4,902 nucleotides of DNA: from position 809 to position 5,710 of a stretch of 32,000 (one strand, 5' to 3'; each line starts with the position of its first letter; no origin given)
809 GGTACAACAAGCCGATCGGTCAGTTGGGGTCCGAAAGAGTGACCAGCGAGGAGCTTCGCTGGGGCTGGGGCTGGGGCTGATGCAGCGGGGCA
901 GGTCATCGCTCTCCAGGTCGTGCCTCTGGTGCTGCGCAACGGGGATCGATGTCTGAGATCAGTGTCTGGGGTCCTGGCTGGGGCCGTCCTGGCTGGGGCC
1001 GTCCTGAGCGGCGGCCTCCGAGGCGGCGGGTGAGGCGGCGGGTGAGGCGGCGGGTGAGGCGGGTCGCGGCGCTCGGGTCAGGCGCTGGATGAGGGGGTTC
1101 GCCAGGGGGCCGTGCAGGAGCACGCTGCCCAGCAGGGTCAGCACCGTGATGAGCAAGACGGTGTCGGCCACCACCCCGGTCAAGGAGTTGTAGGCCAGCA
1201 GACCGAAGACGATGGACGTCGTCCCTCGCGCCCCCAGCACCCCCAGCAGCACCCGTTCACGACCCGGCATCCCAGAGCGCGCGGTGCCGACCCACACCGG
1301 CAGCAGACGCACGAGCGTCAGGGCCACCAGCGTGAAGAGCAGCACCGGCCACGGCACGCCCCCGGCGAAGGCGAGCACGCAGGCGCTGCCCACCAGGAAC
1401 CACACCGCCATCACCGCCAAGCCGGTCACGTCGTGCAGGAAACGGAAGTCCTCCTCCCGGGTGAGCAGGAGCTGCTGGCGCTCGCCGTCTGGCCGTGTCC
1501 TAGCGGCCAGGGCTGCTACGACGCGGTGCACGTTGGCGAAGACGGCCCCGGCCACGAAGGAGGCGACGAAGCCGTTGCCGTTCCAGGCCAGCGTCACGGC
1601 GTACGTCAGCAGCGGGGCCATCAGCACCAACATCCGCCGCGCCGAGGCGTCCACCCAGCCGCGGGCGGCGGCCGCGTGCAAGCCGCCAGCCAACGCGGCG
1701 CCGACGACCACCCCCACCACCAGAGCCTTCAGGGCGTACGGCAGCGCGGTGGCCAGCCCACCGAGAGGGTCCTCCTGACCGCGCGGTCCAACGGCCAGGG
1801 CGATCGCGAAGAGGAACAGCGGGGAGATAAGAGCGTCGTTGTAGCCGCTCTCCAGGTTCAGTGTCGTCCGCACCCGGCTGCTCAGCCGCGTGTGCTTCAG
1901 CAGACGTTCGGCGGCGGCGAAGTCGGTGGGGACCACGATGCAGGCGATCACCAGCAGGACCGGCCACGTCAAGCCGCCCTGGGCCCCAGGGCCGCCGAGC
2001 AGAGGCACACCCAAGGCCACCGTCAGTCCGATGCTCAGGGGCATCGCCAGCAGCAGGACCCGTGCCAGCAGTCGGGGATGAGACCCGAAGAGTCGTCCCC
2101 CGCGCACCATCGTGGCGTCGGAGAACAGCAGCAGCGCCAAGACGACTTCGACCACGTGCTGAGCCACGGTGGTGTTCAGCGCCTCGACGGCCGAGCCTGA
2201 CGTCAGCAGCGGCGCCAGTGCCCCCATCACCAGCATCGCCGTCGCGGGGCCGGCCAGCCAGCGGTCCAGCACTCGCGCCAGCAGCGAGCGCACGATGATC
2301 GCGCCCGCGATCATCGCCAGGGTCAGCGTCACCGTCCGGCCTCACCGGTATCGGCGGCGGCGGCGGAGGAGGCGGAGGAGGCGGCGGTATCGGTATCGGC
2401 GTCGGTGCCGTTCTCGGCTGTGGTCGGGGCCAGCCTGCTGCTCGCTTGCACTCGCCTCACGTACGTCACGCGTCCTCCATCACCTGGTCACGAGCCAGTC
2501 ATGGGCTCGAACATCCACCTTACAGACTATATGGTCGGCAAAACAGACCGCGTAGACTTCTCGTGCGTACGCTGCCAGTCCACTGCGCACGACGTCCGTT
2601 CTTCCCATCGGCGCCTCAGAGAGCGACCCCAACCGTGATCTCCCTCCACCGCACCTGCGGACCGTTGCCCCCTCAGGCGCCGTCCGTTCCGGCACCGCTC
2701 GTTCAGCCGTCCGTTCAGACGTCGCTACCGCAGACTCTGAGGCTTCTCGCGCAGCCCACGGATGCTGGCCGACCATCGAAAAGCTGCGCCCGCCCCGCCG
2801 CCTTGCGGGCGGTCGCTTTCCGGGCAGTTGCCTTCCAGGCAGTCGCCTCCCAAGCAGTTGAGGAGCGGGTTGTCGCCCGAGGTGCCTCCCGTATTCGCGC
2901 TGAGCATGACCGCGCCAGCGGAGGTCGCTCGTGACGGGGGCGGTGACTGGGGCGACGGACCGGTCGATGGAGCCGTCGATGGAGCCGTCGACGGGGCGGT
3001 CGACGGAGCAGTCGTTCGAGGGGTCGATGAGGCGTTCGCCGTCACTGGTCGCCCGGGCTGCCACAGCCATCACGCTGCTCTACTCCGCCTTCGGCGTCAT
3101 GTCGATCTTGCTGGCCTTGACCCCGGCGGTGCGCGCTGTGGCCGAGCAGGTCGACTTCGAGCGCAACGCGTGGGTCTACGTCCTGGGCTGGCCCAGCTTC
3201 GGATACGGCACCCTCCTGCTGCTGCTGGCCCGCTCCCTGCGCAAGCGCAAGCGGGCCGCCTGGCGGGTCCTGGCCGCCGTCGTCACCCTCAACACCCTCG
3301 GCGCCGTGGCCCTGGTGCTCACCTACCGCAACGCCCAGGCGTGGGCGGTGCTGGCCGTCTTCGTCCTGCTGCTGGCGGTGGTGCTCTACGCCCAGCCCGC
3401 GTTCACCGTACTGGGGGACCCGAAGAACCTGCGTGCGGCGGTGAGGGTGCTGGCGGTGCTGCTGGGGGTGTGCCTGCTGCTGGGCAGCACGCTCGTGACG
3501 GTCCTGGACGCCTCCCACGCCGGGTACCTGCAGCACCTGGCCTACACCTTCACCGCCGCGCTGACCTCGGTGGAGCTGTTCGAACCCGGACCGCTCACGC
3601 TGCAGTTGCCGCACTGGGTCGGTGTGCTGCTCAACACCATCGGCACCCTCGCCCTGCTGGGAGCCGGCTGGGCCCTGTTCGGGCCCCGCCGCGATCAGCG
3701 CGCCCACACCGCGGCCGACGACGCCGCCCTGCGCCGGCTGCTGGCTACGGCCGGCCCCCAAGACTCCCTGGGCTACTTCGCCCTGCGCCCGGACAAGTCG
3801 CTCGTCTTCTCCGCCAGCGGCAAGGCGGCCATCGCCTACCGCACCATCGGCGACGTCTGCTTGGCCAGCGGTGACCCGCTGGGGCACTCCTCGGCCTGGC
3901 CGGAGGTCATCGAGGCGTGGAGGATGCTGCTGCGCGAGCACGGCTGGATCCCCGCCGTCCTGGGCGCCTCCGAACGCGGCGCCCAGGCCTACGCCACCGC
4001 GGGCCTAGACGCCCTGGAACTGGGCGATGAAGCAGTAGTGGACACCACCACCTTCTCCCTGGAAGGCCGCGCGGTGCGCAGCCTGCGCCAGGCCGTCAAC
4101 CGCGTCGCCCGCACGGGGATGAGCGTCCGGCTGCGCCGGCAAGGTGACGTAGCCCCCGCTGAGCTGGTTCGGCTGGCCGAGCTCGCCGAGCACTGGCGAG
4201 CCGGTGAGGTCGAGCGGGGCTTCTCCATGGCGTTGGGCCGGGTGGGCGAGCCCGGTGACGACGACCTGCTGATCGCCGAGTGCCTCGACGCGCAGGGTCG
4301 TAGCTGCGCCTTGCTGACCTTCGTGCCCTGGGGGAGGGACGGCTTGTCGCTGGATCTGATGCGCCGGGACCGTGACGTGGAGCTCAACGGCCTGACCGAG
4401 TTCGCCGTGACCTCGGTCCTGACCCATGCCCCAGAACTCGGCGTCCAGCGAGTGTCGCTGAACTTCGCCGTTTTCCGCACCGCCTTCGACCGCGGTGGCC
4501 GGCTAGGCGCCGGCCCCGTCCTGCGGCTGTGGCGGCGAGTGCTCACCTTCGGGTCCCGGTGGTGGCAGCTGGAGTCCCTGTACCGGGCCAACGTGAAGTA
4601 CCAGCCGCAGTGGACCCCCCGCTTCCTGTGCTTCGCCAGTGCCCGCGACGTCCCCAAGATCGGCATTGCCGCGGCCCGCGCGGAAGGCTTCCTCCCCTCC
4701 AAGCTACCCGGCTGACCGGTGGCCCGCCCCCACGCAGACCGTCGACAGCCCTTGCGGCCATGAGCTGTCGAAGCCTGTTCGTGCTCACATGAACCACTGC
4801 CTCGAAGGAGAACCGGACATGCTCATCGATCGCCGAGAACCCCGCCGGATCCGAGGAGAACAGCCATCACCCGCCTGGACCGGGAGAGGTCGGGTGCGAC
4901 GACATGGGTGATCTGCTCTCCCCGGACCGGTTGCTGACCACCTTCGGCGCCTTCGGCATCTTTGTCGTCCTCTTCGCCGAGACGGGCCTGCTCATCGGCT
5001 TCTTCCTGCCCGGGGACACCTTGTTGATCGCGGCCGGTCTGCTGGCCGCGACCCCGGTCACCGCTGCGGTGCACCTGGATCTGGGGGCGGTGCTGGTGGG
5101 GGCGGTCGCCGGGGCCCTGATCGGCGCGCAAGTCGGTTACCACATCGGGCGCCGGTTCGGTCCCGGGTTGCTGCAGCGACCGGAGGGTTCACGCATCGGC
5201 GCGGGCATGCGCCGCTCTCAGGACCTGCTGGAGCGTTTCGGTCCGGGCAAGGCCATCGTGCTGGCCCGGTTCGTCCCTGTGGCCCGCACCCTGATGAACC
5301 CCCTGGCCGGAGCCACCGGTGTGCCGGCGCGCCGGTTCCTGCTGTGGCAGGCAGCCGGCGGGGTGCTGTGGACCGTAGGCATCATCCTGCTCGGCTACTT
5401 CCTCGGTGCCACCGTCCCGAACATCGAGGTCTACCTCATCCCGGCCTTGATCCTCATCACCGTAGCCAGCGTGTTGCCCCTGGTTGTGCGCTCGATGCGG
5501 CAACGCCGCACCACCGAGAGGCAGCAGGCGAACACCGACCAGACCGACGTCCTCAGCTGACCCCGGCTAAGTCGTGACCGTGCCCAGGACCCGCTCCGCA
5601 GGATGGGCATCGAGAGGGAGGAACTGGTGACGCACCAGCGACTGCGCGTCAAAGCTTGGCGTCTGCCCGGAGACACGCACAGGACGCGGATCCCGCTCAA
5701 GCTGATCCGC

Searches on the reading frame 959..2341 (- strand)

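Call 8: search_protein_families(library=pfam, proteins=[window:959-2341:-], max_evalue=0.01)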
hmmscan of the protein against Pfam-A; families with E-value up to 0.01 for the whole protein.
window:959-2341:- (460 aa): 1 family
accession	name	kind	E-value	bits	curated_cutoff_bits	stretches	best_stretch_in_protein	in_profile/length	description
PF00999.27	Na_H_Exchanger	-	6.4e-27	94.8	26.2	1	16-418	6-373/375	Sodium/hydrogen exchanger, transmembrane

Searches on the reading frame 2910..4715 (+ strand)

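Call 8: search_protein_families(library=pfam, proteins=[window:2910-4715:+], max_evalue=0.01)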
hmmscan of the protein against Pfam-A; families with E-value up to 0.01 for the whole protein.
window:2910-4715:+ (601 aa): 4 families
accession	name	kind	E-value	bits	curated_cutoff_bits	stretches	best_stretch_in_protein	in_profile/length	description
PF09924.15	LPG_synthase_C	-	1.9e-94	316.5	27.5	1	275-575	1-298/298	Phosphatidylglycerol lysyltransferase, C-terminal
PF16995.10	tRNA-synt_2_TM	-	5.3e-17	62.7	26.8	1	49-257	4-215/215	Transmembrane region of lysyl-tRNA synthetase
PF10101.14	DUF2339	-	0.00035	19.9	33.6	1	53-279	203-406/659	Predicted membrane protein (DUF2339)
PF03419.18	Peptidase_U4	-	0.0014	18.5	28.4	1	101-264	16-144/284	Sporulation factor SpoIIGA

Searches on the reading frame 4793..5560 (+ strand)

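Call 8: search_protein_families(library=pfam, proteins=[window:4793-5560:+], max_evalue=0.01)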
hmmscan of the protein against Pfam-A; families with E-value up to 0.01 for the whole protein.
window:4793-5560:+ (255 aa): 2 families
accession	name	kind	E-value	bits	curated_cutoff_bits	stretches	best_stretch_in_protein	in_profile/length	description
PF09335.16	VTT_dom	-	1.3e-19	71.3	33.9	1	72-202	1-122/123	VTT domain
PF13441.11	Gly-zipper_YMGG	-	0.0036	17.4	28.9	0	99-120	6-26/45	YMGG-like Gly-zipper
